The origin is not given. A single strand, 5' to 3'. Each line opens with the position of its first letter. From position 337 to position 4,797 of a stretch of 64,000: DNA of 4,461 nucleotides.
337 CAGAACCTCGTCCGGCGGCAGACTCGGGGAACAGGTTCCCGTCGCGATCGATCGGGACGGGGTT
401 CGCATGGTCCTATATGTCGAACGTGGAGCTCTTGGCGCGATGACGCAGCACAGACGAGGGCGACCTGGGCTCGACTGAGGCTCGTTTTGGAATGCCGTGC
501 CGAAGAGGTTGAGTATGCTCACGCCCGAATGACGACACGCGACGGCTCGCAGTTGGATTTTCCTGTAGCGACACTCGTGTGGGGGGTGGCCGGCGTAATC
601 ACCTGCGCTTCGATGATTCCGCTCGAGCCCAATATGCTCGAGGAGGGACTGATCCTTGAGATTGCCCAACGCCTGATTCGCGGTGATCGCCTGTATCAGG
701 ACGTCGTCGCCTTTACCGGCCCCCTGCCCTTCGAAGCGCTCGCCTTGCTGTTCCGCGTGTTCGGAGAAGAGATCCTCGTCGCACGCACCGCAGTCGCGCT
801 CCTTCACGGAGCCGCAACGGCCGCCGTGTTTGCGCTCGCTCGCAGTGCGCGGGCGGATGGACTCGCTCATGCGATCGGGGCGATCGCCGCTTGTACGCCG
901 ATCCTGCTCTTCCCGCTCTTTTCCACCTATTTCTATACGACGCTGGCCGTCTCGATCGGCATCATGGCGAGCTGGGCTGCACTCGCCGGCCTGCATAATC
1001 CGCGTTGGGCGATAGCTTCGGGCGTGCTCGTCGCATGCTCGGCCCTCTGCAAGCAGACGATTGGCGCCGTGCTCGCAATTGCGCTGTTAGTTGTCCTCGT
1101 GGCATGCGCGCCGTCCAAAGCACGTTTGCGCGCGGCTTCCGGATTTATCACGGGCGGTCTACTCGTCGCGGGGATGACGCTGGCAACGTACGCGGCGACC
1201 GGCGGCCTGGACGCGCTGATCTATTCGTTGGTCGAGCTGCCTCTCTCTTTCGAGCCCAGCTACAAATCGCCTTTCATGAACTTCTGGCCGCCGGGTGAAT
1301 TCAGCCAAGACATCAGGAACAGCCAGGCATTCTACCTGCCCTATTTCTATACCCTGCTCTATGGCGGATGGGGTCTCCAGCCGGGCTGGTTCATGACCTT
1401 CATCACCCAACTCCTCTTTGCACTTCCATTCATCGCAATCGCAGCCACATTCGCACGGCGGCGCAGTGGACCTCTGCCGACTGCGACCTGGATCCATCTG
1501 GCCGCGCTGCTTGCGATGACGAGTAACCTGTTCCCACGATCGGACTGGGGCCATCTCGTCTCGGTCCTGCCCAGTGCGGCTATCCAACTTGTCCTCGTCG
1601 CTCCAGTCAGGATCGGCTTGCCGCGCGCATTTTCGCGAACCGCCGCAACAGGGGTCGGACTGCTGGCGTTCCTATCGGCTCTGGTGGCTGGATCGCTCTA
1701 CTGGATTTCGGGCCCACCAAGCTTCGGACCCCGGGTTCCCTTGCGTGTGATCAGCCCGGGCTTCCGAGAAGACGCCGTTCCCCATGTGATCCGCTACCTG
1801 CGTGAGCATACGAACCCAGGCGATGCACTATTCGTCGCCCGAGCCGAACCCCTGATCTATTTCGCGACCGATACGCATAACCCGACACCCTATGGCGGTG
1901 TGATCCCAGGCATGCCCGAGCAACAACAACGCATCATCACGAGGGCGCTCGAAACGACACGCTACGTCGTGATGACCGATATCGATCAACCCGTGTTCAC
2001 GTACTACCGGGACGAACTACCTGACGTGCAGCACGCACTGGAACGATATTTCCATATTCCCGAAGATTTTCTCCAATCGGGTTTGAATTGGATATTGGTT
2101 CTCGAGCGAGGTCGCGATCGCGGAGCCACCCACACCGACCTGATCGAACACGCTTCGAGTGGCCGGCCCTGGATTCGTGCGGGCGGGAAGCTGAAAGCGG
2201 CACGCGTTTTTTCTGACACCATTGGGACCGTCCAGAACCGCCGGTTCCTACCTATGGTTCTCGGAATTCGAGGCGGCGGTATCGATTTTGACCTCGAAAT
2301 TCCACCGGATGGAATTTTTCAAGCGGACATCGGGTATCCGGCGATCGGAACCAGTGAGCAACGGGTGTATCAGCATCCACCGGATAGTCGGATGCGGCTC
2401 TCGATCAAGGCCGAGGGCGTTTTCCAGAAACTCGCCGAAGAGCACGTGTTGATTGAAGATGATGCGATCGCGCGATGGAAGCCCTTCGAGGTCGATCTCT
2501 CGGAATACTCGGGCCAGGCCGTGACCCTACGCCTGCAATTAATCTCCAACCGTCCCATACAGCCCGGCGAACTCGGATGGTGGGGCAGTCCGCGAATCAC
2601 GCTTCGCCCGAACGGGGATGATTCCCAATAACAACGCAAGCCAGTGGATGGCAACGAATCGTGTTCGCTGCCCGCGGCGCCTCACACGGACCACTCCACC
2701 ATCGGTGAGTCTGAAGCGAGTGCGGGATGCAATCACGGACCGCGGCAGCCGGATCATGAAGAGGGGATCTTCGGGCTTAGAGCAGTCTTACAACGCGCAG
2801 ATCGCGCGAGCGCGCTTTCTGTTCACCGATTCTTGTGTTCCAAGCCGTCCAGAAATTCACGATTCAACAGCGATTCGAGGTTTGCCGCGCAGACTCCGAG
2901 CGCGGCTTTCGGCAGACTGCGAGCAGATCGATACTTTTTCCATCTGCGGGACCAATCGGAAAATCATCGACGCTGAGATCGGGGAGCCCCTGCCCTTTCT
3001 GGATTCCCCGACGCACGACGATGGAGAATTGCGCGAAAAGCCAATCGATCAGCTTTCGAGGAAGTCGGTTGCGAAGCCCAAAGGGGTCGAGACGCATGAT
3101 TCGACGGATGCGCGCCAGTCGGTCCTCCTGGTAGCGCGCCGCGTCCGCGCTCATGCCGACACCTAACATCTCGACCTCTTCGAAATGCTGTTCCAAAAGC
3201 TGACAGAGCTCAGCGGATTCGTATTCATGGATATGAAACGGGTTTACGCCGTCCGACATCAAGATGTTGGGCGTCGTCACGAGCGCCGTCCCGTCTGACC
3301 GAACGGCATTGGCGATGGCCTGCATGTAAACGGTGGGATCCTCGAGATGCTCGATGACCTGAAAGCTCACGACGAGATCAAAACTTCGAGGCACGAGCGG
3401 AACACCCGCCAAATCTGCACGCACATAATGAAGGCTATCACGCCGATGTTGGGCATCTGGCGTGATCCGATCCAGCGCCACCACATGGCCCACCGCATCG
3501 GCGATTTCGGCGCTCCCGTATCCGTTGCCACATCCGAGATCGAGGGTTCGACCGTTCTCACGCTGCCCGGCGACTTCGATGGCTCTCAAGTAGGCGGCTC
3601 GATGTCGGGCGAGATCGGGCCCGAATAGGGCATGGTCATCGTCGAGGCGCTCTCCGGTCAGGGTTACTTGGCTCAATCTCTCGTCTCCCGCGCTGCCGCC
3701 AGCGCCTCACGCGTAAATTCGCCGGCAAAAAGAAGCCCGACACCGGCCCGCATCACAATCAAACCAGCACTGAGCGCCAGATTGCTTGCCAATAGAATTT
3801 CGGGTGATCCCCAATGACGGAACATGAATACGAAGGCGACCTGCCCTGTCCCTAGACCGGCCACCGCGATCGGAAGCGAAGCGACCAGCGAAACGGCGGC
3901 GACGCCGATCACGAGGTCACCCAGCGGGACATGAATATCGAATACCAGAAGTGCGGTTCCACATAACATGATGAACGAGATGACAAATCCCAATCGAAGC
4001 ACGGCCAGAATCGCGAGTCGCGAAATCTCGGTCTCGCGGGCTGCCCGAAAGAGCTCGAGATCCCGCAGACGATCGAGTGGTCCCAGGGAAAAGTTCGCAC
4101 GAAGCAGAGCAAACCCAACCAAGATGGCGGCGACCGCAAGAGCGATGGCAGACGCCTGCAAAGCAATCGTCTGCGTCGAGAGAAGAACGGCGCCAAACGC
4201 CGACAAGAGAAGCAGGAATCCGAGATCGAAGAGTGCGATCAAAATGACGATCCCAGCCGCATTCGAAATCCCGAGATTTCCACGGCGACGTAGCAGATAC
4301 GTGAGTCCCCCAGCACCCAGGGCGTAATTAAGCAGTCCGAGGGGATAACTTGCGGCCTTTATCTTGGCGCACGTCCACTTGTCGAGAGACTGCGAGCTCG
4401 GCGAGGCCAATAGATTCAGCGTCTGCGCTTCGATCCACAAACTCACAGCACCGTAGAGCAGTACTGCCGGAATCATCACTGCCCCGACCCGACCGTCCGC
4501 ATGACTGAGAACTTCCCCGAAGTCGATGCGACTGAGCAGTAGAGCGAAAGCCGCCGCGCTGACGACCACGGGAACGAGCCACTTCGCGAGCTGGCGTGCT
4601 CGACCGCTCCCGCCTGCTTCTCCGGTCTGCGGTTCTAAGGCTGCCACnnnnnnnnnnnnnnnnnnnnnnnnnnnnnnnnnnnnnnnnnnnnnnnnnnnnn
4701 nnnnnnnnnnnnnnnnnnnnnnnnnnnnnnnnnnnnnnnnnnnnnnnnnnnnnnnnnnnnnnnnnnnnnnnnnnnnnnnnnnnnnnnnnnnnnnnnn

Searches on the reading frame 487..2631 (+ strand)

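Call 49: search_protein_families(library=pfam, proteins=[window:487-2631:+], max_evalue=0.01)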
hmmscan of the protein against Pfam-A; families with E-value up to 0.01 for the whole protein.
window:487-2631:+ (714 aa): 1 family
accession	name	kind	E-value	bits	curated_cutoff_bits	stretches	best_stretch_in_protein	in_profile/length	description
PF13231.12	PMT_2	-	0.00065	20.4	26.1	1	79-227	4-149/160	Dolichyl-phosphate-mannose-protein mannosyltransferase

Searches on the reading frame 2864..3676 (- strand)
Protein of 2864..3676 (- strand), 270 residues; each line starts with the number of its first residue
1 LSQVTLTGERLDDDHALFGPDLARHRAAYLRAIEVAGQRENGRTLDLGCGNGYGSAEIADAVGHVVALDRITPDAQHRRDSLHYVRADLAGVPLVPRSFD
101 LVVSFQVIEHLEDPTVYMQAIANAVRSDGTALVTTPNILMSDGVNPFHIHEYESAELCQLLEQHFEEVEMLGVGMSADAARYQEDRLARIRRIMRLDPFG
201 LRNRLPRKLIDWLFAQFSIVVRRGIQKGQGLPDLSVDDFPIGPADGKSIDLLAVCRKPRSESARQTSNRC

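Call 24: search_protein_families(library=pfam, proteins=[window:2864-3676:-], max_evalue=0.001)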
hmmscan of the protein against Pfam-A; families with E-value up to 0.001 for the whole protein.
window:2864-3676:- (270 aa): 7 families
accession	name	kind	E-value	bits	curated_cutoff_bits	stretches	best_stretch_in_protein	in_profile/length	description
PF13489.12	Methyltransf_23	-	6.3e-15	55.7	27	1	27-138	7-121/164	Methyltransferase domain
PF08241.18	Methyltransf_11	-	2.3e-14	54.2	21.2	1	45-132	1-94/95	Methyltransferase domain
PF13649.12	Methyltransf_25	-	5.2e-11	43.5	27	1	45-129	2-97/97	Methyltransferase domain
PF13847.12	Methyltransf_31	-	1.1e-10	41.8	27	1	40-163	3-124/145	Methyltransferase domain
PF08242.18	Methyltransf_12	-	8.9e-10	39.6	30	1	45-130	1-97/98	Methyltransferase domain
PF05219.18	DREV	-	0.00058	19.5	26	1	35-134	89-187/265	DREV methyltransferase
PF02353.26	CMAS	-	0.00086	19.1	27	0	41-138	63-169/273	Mycolic acid cyclopropane synthetase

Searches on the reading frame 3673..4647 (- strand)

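Call 24: search_protein_families(library=pfam, proteins=[window:3673-4647:-], max_evalue=0.001)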
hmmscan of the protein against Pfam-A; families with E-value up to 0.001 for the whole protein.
window:3673-4647:- (324 aa): 1 family
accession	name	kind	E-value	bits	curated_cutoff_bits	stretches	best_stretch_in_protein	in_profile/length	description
PF03706.18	LPG_synthase_TM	-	4e-13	49.9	33.4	1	23-283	1-280/302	Lysylphosphatidylglycerol synthase TM region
